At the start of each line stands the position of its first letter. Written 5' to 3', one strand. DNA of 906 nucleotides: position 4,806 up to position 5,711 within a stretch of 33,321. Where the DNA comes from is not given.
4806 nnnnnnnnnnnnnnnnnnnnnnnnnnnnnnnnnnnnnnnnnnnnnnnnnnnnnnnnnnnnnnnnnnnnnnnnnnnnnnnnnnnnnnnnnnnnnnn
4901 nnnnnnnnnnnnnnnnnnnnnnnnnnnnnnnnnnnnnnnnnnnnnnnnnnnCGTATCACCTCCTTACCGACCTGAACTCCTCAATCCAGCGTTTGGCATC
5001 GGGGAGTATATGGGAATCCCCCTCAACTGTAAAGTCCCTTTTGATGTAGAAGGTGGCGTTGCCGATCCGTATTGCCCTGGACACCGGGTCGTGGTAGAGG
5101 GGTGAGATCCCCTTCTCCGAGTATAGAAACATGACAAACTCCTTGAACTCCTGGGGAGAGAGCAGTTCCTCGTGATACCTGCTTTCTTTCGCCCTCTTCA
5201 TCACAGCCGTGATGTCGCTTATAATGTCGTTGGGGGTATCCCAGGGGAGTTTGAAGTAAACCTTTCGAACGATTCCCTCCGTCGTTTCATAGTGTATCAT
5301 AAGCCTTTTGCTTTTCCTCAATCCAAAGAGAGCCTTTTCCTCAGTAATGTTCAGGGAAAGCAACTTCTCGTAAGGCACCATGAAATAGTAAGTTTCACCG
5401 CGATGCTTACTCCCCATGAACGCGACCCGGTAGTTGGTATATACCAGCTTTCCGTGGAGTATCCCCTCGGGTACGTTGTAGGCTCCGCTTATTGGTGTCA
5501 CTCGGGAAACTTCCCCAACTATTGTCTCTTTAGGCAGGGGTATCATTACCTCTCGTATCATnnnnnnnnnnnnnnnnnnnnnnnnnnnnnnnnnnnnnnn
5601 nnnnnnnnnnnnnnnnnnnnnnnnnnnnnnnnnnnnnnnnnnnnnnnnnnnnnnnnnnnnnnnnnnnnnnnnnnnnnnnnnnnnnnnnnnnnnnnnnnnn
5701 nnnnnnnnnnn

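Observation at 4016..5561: Translationally coupled PH-like + SPFH-like two-gene operon at the edge of an AT-rich island, 4 kb from a CRISPR array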

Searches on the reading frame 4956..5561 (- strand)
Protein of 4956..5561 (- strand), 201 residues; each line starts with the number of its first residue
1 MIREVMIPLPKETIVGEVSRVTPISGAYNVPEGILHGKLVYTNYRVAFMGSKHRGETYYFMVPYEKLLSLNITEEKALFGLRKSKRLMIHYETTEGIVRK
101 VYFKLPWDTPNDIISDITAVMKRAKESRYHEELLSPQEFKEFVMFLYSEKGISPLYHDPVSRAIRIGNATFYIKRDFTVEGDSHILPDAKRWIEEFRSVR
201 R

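Call 4: search_protein_families(library=pfam, proteins=[window:4956-5561:-], max_evalue=10)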
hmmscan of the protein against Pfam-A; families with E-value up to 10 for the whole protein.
window:4956-5561:- (201 aa): 2 families
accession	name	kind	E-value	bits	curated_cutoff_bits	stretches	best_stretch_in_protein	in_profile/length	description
PF02893.26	GRAM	-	0.003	17.8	23.6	1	27-74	21-68/112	GRAM domain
PF25321.1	PH_RASGAP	-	0.13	13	27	1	115-143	45-73/127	PH domain-like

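Call 5: search_protein_families(library=ncbifam, proteins=[window:4956-5561:-], max_evalue=10)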
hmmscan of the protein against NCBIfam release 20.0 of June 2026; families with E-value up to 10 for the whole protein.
window:4956-5561:- (201 aa): 0 families

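Call 10: find_homologous_proteins(query=window:4956-5561:-)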
Query window:4956-5561:- (201 aa): 2 proteins with E <= 0.001 among 75 candidates.
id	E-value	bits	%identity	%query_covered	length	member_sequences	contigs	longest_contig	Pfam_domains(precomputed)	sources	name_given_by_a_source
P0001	3.8e-129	446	100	100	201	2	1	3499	-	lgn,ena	-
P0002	4.4e-92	325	66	100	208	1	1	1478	-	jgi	jgi:hypothetical protein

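Call 25: predict_structure(alignment_id=A1)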
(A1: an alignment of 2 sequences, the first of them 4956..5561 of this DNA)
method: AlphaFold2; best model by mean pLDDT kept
length: 201 residues; sequences in the alignment: 2
mean_pLDDT: 48.5   pTM: 0.38
mean pLDDT of the five models: 48.5, 46.8, 46.8, 40.2, 33.8
residues with pLDDT >= 90: 5; 70-90: 43; 50-70: 19; < 50: 134
segments of 3 or more residues with pLDDT < 50: 1-36, 38-131, 158-161
pLDDT, mean of each block of 10 residues (from residue 1): 23 37 35 44 39 34 27 26 38 32 42 40 38 64 77 57 66 80 84 87 51
secondary structure, 60 per line:
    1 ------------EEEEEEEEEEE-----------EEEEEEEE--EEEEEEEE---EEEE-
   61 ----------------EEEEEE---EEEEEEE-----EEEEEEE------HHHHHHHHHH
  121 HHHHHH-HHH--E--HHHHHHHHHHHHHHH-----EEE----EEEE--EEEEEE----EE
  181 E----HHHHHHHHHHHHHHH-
elements in order: E13-23 E35-42 E45-52 E56-59 E77-82 E86-92 E98-104 H111-126 H136-150 E156-158 E163-166 E169-174 E179-181 H186-200

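Call 29: search_protein_families(library=padloc, proteins=[window:4956-5561:-], max_evalue=1)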
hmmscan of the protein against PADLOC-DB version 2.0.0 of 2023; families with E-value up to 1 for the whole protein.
window:4956-5561:- (201 aa): 0 families

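Call 30: search_protein_families(library=phrogs, proteins=[window:4956-5561:-], max_evalue=1)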
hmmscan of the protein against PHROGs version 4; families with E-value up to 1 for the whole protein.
window:4956-5561:- (201 aa): 1 family
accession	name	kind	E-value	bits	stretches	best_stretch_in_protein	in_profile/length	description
phrog_23425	-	unknown function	0.25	12.4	1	83-145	7-67/69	-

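Call 36: list_cluster_members(proteins=[window:4956-5561:-, window:4016-4951:-, P0005, P0004])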
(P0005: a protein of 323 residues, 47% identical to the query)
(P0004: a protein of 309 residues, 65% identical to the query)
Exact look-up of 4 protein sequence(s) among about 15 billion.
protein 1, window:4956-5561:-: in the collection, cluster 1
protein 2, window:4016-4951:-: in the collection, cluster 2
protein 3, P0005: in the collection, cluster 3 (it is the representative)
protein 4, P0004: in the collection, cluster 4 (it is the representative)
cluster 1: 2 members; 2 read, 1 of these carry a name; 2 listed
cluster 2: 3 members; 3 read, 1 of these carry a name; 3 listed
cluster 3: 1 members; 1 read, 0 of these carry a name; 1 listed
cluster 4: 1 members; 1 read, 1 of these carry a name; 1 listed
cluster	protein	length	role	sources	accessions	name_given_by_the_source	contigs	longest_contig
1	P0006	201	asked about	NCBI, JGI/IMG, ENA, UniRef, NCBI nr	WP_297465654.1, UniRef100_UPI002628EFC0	hypothetical protein [Thermococcus sp.] | hypothetical protein n=1 Tax=Thermococcus sp. TaxID=35749 RepID=UPI002628EFC0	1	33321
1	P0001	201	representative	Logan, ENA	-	-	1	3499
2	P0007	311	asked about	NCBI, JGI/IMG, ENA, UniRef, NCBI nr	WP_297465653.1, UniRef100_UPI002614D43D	SPFH domain-containing protein [Thermococcus sp.] | SPFH domain-containing protein n=1 Tax=Thermococcus sp. TaxID=35749 RepID=UPI002614D43D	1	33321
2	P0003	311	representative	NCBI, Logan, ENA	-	-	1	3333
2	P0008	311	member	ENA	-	-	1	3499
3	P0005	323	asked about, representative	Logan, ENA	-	-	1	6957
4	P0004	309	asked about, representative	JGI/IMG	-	hypothetical protein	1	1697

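Call 42: search_protein_representatives(alignment_id=A1)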
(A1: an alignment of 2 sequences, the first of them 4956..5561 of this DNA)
Query: 2 sequences, 208 profile positions. Proteins with E-value up to 0.001 (for the whole library): 9; up to 1e-10: 4; up to 1e-30: 1. The best 9 are listed.
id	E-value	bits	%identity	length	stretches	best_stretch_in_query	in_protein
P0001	4.5e-123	424.7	-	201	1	1-205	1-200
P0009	1.6e-26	109.3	-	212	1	2-205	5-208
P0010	3.3e-23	98.5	-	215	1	36-205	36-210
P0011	7.8e-23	97.3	-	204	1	35-202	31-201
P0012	3.8e-10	55.8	-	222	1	24-202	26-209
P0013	8.3e-09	51.4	-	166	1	65-202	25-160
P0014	5.1e-06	42.3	-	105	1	140-203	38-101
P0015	2.4e-05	40.1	-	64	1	148-208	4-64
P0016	1.3e-04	37.7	-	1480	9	23-64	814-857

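Call 46: find_homologous_proteins(query=A4, max_evalue=0.01)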
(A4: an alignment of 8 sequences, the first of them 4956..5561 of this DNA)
Query A4 (8 sequences) (201 aa, profile of the alignment): 10 proteins with E <= 0.01 among 2891 candidates.
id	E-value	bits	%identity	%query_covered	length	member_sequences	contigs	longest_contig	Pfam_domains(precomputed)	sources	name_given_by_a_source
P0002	3.1e-87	310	66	100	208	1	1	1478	-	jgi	jgi:hypothetical protein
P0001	1.6e-82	294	100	100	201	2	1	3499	-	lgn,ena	-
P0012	1.1e-66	242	29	86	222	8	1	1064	-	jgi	-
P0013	6.0e-57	211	32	76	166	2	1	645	-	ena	-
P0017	1.2e-55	206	33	97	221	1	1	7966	-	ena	-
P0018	3.2e-39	153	27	100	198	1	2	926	-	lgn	-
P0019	2.0e-38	150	26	100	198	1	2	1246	-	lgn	-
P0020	2.7e-38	150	29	100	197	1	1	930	-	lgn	-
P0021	1.2e-37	148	28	100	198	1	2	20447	-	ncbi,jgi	ncbi:MAG: hypothetical protein PVF15_03795 [Candidatus Bathyarchaeota archaeon]|jgi:hypothetical pro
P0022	3.7e-28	117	43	30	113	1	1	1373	-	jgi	jgi:hypothetical protein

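Call 47: search_solved_structures(query=A4, max_evalue=10, show_alignments=3)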
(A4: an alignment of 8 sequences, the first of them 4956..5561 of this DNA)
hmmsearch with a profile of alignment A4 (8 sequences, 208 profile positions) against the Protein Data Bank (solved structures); distinct sequences matched with E-value up to 10: 2.
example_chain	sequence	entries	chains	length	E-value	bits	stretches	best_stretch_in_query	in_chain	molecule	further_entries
1ezv_B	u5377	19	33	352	1.3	11.8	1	158-200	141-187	UBIQUINOL-CYTOCHROME C REDUCTASE COMPLEX CORE PROTEIN 2 | Ubiquinol-cytochrome-c reductase complex core protein 2 | Cytochrome b-c1 complex subunit 2, mitochond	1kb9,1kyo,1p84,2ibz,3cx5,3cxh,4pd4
6giq_B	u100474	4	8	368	1.4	11.7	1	158-200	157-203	Cytochrome b-c1 complex subunit 2, mitochondrial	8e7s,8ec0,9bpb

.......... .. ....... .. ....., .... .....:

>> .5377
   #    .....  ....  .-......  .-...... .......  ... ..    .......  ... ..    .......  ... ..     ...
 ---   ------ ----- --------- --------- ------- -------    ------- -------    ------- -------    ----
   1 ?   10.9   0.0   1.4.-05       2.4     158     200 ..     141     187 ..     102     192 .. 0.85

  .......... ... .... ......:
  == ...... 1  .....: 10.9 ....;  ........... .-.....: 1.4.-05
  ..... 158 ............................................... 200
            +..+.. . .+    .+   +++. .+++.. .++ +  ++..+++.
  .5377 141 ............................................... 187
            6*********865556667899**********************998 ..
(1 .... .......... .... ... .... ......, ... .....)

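Call 48: search_protein_families(library=pfam, alignment_id=A4, max_evalue=1)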
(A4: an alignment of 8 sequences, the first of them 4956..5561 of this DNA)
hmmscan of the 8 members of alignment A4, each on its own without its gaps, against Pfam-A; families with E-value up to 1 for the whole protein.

A. member 1, window:4956-5561:- (201 aa): 2 families
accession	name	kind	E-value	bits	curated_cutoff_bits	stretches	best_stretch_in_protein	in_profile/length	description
PF02893.26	GRAM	-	0.003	17.8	23.6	1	27-74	21-68/112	GRAM domain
PF25321.1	PH_RASGAP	-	0.13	13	27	1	115-143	45-73/127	PH domain-like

B. families by the number of members that match (of 8 scanned): 4 families
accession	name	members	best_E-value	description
PF02893.26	GRAM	1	0.003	GRAM domain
PF11605.14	Vps36_ESCRT-II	1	0.042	Vacuolar protein sorting protein 36 Vps36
PF14748.11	P5CR_dimer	1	0.12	Pyrroline-5-carboxylate reductase dimerisation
PF25321.1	PH_RASGAP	1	0.13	PH domain-like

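Call 49: find_encoding_contigs(protein=P0021, flank=8000, max_places=3)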
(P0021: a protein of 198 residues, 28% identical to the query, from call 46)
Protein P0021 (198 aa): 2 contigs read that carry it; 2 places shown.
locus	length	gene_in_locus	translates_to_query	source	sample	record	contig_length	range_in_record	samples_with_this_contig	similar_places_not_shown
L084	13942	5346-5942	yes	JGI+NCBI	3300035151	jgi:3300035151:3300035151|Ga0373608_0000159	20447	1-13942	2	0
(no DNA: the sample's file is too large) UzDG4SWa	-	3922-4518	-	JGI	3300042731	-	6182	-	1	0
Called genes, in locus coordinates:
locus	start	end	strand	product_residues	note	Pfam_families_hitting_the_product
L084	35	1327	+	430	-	PF22544:HYDIN_VesB_CFA65-like_Ig (faint), PF00963:Cohesin, PF12690:BsuPI (faint), PF13584:BatD (faint), PF14524:Wzt_C (faint), PF07705:CARDB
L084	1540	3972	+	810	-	PF00801:PKD, PF18911:PKD_4, PF00801:PKD, PF07705:CARDB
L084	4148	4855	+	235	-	PF00963:Cohesin (weak), PF00404:Dockerin_1 (weak)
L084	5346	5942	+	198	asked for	-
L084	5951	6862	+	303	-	-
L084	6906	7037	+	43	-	-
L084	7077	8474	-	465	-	PF00202:Aminotran_3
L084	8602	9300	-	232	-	PF03358:FMN_red, PF00258:Flavodoxin_1, PF12641:Flavodoxin_3 (weak), PF12724:Flavodoxin_5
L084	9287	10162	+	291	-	PF14417:MEDS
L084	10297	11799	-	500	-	PF04060:FeS, PF03599:CdhD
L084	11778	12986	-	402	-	PF03599:CdhD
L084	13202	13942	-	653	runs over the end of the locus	PF00111:Fer2, PF17650:RACo_linker, PF17651:Raco_middle, PF14574:RACo_C_ter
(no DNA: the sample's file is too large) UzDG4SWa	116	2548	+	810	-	PF00801:PKD, PF18911:PKD_4, PF00801:PKD, PF07705:CARDB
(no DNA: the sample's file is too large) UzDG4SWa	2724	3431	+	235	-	PF00963:Cohesin (weak), PF00404:Dockerin_1 (weak)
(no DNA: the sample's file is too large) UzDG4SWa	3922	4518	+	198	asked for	-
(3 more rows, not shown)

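Call 50: find_encoding_contigs(protein=P0017, flank=8000, max_places=3)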
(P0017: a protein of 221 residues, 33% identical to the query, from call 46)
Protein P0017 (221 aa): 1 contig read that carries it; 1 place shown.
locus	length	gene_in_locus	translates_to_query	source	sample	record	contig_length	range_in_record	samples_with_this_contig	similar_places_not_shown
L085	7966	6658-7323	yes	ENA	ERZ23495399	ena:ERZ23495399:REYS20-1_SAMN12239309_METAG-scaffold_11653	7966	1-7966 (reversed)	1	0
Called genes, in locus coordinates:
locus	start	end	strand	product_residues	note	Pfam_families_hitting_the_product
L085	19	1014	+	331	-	PF00753:Lactamase_B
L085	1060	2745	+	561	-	PF00920:ILVD_EDD_N, PF24877:ILV_EDD_C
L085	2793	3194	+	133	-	-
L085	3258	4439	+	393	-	PF00266:Aminotran_5, PF00155:Aminotran_1_2 (weak), PF22580:KYNU_C (weak)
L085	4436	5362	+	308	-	PF00881:Nitroreductase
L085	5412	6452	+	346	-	-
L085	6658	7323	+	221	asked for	-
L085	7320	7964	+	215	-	?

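Call 51: find_encoding_contigs(protein=P0019, flank=8000, max_places=3)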
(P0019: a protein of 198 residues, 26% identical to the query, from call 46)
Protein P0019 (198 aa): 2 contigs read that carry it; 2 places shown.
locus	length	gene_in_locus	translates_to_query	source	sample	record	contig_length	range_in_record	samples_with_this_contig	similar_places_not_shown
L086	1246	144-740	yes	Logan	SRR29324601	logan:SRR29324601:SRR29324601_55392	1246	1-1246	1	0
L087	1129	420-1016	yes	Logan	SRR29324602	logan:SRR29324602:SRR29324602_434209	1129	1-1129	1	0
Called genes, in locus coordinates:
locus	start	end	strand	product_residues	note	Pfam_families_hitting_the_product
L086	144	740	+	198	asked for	-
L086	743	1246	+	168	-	?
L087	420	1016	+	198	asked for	-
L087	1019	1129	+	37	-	?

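Call 55: search_protein_families(library=pfam, proteins=[P0016, L084:5951-6862:+, L085:7320-7964:+, P0017, P0021, P0018, P0020], max_evalue=1)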
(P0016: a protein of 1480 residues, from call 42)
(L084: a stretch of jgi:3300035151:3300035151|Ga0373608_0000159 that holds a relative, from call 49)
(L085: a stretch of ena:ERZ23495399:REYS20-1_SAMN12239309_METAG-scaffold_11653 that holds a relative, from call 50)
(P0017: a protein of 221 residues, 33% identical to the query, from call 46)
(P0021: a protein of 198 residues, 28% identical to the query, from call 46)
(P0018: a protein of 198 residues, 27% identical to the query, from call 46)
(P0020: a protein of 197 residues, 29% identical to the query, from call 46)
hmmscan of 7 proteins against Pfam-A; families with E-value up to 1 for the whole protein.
P0016 (1480 aa): 4 families
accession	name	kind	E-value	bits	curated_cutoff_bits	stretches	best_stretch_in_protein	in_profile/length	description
PF19699.4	CLSTN_C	-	7.6e-22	78.1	27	2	1213-1285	178-250/354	Calsyntenin C-terminal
PF17803.7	Cadherin_4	-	3.5e-10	40.7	25.1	7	1277-1364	2-66/71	Bacterial cadherin-like domain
PF16184.11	Cadherin_3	-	2.1e-09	37.7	25.5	0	1244-1282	69-106/106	Cadherin-like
PF14737.11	DUF4470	-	0.59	10.7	25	0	709-751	32-71/97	Domain of unknown function (DUF4470)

L084:5951-6862:+ (303 aa): 2 families
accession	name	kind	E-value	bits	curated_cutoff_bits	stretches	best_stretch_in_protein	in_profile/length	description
PF01145.31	Band_7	-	0.0014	19.1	23.6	1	66-242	4-140/176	SPFH domain / Band 7 family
PF24842.1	UFD1_N2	-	0.15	12.6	37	1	119-170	4-56/76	Ubiquitin fusion degradation protein UFD1, N-terminal subdomain 2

L085:7320-7964:+ (215 aa): 0 families

P0017 (221 aa): 0 families

P0021 (198 aa): 2 families
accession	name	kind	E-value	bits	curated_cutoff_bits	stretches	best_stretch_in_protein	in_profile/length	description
PF00435.27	Spectrin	-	0.023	15.6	29.9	1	103-142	9-48/105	Spectrin repeat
PF14143.11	YrhC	-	0.16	12.5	27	1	129-146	2-20/72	YrhC-like protein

P0018 (198 aa): 0 families

P0020 (197 aa): 1 family
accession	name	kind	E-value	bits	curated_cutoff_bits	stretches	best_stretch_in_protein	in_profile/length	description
PF12634.13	Inp1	-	0.15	12.4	23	1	118-170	47-98/137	Inheritance of peroxisomes protein 1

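Call 56: find_related_loci(query=A4, collection=viral_contigs, flank=8000)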
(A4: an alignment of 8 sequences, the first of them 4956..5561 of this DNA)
Query A4 (201 aa) in viral_contigs; peptide patterns used: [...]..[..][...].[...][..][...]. (x = any residue, [..] = any of these).
31 stretches matched a pattern, but none encodes a relative of the query by tblastn (E <= 1e-3).

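Call 58: find_related_loci(query=A5, collection=metagenome_contigs, flank=8000)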
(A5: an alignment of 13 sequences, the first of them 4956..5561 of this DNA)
Query A5 (201 aa) in metagenome_contigs; peptide patterns used: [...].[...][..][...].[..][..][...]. (x = any residue, [..] = any of these).
83 stretches matched a pattern; 2 encode a relative of the query (tblastn E <= 1e-3); 2 distinct loci.
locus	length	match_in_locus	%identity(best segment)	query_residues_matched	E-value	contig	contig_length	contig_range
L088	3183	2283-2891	50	1-200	4e-71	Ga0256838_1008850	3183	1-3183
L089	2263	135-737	34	2-198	1e-23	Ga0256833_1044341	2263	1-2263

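Call 86: search_protein_families(library=padloc, proteins=[L084:35-1327:+, L084:1540-3972:+, L084:4148-4855:+, L084:5951-6862:+, L084:9287-10162:+, L085:2793-3194:+, L085:5412-6452:+, L085:6658-7323:+, L089:111-761:+, L089:765-1703:+], max_evalue=0.001)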
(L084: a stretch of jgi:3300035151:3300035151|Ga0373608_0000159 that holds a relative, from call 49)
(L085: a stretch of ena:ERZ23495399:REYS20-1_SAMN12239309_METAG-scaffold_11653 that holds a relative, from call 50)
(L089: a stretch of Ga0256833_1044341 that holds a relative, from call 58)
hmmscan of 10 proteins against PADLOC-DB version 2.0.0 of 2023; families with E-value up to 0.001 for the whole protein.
L084:35-1327:+ (430 aa): 0 families

L084:1540-3972:+ (810 aa): 0 families

L084:4148-4855:+ (235 aa): 0 families

L084:5951-6862:+ (303 aa): 0 families

L084:9287-10162:+ (291 aa): 0 families

L085:2793-3194:+ (133 aa): 0 families

L085:5412-6452:+ (346 aa): 0 families

L085:6658-7323:+ (221 aa): 0 families

L089:111-761:+ (216 aa): 0 families

L089:765-1703:+ (312 aa): 0 families

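Call 90: search_dna_similar(query=window:4956-5561:-, collection=plasmids, mode=protein, max_evalue=0.001, max_rows=10)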
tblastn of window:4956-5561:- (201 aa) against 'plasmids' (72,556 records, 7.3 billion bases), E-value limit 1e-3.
No match.

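Call 92: search_dna_similar(query=window:4956-5561:-, collection=phages, mode=protein, max_evalue=0.001, max_rows=10)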
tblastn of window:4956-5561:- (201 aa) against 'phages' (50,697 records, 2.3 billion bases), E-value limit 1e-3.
No match.

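Call 101: find_encoding_contigs(protein=P0012, flank=5000, max_places=6)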
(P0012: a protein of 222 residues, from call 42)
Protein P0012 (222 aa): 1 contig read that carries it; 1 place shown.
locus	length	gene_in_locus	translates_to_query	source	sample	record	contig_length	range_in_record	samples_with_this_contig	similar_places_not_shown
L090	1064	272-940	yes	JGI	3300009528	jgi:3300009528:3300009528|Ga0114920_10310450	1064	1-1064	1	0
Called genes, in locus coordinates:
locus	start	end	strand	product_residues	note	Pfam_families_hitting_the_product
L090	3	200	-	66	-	?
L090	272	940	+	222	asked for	-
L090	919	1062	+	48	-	?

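Call 102: find_encoding_contigs(protein=P0022, flank=5000, max_places=4)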
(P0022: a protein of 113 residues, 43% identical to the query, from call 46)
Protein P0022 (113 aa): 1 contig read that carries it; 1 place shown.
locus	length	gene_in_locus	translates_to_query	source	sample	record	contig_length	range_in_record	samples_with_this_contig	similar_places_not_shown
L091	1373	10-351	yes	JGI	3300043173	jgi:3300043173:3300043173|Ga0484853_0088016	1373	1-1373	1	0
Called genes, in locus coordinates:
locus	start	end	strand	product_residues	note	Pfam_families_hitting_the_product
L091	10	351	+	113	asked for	-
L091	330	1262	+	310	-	-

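Call 105: search_protein_families(library=pfam, proteins=[L089:765-1703:+, L091:330-1262:+, L089:111-761:+, P0009, P0010, P0011, P0012], max_evalue=1)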
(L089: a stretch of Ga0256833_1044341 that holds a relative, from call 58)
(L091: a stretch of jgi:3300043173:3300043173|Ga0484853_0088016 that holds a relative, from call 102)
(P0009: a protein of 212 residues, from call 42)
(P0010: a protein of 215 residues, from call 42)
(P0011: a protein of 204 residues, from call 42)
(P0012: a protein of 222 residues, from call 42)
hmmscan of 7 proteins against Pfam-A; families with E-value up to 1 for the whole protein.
L089:765-1703:+ (312 aa): 4 families
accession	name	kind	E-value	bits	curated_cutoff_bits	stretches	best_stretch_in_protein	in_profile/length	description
PF01145.31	Band_7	-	3e-07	31.1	23.6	1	124-229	49-147/176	SPFH domain / Band 7 family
PF20792.2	VCD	-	0.0051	16.6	27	1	190-237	5-52/240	VopL C-terminal dimerization domain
PF03000.19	NPH3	-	0.023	14.8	27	1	94-206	19-136/258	NPH3 family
PF21698.3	Spo16_C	-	0.1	12.7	27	1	199-218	3-22/43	Spo16 protein, C-terminal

L091:330-1262:+ (310 aa): 2 families
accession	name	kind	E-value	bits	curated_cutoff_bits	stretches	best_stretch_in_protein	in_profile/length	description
PF01145.31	Band_7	-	0.0053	17.3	23.6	1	122-242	38-140/176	SPFH domain / Band 7 family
PF03062.24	MBOAT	-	0.062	13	27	1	232-298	20-86/337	MBOAT, membrane-bound O-acyltransferase family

L089:111-761:+ (216 aa): 0 families

P0009 (212 aa): 0 families

P0010 (215 aa): 1 family
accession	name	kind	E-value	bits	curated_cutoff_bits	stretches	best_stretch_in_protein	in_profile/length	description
PF14748.11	P5CR_dimer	-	0.12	13.1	25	1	93-135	62-104/105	Pyrroline-5-carboxylate reductase dimerisation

P0011 (204 aa): 0 families

P0012 (222 aa): 1 family
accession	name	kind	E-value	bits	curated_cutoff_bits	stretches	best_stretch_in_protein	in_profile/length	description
PF11605.14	Vps36_ESCRT-II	-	0.042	14.5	24.1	1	18-56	17-55/92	Vacuolar protein sorting protein 36 Vps36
